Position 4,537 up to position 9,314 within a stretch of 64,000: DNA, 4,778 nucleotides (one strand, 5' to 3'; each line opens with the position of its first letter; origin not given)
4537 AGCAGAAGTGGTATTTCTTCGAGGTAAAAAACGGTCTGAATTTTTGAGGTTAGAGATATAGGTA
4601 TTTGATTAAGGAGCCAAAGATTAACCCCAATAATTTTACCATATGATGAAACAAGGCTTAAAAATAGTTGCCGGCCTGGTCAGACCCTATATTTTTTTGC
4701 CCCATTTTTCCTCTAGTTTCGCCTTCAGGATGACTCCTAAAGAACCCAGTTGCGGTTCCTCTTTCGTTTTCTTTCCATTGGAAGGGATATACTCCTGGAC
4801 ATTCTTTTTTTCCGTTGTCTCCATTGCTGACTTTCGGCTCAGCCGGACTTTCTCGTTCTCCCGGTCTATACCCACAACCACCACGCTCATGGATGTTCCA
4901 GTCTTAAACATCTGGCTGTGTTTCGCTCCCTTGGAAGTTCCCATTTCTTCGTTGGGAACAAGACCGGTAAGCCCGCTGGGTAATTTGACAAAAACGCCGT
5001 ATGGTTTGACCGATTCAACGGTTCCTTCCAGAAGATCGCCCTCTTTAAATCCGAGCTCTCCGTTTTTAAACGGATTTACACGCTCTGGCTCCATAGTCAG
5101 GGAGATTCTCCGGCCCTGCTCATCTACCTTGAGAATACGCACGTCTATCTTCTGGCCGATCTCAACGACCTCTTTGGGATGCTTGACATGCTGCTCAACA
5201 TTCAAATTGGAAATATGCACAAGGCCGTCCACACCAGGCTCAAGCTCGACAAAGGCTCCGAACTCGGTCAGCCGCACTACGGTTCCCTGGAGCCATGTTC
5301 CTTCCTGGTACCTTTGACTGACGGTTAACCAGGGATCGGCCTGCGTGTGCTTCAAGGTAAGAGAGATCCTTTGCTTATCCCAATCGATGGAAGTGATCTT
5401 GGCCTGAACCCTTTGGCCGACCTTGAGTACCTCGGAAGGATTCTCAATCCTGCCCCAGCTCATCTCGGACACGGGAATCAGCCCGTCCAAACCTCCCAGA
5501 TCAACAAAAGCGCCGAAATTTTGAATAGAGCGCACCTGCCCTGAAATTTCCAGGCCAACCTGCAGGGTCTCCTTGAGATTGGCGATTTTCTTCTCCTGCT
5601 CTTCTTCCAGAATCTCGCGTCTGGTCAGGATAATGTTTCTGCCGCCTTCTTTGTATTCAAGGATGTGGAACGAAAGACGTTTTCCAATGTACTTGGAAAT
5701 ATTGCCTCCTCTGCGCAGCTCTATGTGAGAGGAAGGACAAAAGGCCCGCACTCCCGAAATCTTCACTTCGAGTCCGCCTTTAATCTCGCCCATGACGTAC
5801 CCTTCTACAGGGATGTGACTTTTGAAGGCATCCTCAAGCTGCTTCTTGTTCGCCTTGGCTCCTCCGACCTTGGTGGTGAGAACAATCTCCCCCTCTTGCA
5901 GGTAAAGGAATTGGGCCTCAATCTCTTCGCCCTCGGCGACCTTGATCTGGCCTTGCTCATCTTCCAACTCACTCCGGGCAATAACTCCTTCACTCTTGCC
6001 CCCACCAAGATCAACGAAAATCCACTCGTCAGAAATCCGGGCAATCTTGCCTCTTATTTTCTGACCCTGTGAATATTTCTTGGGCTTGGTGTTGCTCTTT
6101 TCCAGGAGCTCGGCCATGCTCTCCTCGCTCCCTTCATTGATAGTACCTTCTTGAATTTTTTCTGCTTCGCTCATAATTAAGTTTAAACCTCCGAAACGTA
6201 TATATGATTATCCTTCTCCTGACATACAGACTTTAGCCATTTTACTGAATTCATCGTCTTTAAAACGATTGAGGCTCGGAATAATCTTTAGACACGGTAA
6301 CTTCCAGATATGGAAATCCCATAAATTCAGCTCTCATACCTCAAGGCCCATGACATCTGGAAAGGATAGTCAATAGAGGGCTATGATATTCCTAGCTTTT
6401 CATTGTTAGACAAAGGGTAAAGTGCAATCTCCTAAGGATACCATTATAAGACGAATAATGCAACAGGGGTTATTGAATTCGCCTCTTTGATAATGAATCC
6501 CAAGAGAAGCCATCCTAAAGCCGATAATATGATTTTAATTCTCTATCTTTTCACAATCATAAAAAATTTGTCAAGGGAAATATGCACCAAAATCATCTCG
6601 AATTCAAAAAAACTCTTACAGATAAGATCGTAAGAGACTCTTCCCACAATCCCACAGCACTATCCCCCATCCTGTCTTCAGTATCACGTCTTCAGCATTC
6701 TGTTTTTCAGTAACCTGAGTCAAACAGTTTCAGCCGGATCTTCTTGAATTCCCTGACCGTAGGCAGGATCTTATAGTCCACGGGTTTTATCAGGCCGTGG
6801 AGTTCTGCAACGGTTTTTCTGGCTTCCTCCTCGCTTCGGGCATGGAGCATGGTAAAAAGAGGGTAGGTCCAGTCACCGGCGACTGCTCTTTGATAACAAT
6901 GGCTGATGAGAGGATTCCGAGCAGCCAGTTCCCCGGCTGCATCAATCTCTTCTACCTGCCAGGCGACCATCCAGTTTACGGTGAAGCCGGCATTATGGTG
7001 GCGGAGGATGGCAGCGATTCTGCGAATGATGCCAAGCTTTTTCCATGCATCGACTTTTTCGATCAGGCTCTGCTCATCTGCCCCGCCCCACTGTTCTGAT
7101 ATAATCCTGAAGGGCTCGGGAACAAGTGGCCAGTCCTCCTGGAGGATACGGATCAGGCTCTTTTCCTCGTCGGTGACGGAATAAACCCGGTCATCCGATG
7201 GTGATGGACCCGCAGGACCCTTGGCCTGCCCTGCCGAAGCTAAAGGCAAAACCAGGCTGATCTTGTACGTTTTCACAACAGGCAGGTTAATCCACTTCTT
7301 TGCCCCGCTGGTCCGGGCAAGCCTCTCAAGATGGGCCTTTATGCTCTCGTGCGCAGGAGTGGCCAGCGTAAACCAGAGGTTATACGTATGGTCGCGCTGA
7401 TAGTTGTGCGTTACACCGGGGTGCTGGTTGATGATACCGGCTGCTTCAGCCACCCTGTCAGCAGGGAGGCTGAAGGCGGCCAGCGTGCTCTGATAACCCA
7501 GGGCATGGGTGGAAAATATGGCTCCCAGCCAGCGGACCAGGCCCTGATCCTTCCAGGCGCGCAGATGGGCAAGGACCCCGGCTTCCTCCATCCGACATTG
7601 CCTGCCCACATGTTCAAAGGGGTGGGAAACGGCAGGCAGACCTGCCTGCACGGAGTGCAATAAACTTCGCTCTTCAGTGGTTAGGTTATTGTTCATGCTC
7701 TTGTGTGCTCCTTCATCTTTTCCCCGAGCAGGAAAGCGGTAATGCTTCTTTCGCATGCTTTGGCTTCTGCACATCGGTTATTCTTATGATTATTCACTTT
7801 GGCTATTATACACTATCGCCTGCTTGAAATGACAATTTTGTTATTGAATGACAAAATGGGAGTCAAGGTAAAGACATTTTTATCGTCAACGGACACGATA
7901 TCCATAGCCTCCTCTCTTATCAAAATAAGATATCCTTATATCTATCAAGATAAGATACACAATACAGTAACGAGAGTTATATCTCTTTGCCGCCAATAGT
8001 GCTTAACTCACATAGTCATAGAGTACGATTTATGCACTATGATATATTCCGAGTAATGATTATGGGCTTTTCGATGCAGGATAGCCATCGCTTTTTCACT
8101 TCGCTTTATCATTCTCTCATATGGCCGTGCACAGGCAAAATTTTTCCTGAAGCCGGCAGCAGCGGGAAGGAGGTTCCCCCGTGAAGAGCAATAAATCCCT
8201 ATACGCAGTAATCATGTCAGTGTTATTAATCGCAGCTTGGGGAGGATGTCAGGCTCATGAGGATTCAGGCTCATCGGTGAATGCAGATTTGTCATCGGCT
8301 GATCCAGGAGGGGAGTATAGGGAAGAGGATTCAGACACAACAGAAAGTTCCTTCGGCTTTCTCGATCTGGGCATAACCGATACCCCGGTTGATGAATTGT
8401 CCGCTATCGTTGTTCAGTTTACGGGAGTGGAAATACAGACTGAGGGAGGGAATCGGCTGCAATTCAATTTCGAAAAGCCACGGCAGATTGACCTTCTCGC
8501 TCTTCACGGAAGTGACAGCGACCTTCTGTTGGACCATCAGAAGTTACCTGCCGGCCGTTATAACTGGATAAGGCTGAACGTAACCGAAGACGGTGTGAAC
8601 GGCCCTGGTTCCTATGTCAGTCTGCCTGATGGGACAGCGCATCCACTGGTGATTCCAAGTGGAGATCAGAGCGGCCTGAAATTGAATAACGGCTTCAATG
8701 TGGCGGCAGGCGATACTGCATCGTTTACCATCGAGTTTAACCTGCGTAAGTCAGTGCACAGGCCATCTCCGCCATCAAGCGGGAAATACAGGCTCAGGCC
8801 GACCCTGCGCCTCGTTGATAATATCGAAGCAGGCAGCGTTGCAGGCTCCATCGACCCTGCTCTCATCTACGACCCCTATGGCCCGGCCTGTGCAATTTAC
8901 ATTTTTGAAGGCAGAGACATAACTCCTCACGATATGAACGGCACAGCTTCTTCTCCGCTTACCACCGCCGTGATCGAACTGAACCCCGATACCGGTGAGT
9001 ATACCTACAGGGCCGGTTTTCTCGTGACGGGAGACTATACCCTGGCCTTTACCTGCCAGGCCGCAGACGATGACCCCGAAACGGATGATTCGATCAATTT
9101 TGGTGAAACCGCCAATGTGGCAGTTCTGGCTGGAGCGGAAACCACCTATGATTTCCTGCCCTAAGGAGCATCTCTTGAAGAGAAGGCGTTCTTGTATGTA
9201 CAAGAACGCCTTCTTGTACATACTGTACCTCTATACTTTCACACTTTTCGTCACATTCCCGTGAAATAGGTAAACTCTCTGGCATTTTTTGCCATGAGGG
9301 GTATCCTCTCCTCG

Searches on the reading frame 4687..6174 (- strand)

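Call 20: search_protein_families(library=pfam, proteins=[window:4687-6174:-], max_evalue=0.001)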
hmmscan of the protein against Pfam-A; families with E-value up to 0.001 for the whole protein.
window:4687-6174:- (495 aa): 5 families
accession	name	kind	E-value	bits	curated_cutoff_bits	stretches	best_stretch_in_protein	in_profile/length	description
PF00575.29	S1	-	5.9e-70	232.1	22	5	289-361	2-73/74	S1 RNA binding domain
PF23459.1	S1_RRP5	-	1.2e-28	99.9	27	3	289-356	1-67/72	RRP5 S1 domain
PF21710.3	Spt6_S1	-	1.3e-17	64.3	27.5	1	376-446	14-85/91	Spt6, S1/OB domain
PF13509.12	S1_2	-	1.3e-05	25.6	21.8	0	37-102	2-61/61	S1 domain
PF18614.7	RNase_II_C_S1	-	2.3e-05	24.6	26.6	0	312-360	10-57/59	RNase II-type exonuclease C-terminal S1 domain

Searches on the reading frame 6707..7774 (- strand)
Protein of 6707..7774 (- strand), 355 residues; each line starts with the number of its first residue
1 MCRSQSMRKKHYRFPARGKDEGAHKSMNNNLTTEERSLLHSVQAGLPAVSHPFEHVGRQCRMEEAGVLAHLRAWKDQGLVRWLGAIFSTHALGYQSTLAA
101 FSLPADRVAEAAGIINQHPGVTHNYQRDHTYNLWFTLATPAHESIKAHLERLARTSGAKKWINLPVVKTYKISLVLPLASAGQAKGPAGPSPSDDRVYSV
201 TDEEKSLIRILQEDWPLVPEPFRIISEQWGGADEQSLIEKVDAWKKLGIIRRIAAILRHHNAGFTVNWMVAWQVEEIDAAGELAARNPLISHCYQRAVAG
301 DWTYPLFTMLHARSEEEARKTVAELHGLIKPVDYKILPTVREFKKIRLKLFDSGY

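Call 20: search_protein_families(library=pfam, proteins=[window:6707-7774:-], max_evalue=0.001)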
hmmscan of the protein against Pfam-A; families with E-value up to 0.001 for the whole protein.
window:6707-7774:- (355 aa): 2 families
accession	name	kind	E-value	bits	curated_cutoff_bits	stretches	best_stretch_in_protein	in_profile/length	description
PF17805.7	AsnC_trans_reg2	-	1.9e-49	166.2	27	2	262-344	2-86/86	AsnC-like ligand binding domain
PF22451.2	NirdL-like_HTH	-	9.1e-25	86.4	27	2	35-81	1-47/47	Siroheme decarboxylase NirDL-like HTH domain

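Call 101: search_protein_families(library=ncbifam, proteins=[window:6707-7774:-], max_evalue=0.00001)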
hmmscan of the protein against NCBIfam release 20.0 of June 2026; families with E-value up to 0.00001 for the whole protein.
window:6707-7774:- (355 aa): 2 families
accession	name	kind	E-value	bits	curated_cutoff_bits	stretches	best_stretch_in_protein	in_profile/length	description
NF040708.3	Siroheme_Dcarb_AhbA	equivalog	4.3e-68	227.6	140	2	36-176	2-142/144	siroheme decarboxylase subunit alpha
NF040707.3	Siroheme_Dcarb_AhbB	equivalog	1.2e-63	213.2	125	2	207-349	1-145/146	siroheme decarboxylase subunit beta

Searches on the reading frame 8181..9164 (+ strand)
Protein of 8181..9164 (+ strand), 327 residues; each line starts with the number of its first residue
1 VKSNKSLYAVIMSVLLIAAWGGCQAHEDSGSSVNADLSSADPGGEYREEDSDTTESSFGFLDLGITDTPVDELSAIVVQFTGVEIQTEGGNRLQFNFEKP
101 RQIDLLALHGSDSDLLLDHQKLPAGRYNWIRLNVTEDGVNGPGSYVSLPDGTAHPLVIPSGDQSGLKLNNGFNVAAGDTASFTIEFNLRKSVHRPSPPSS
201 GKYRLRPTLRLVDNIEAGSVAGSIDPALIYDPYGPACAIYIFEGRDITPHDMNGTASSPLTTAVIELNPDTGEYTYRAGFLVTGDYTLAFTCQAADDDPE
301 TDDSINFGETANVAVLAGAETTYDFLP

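Call 20: search_protein_families(library=pfam, proteins=[window:8181-9164:+], max_evalue=0.001)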
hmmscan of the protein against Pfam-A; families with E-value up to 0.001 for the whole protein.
window:8181-9164:+ (327 aa): 1 family
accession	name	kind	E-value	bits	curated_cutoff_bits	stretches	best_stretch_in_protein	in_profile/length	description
PF14321.11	DUF4382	-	9.2e-32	110.6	25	1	61-207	4-136/136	Domain of unknown function (DUF4382)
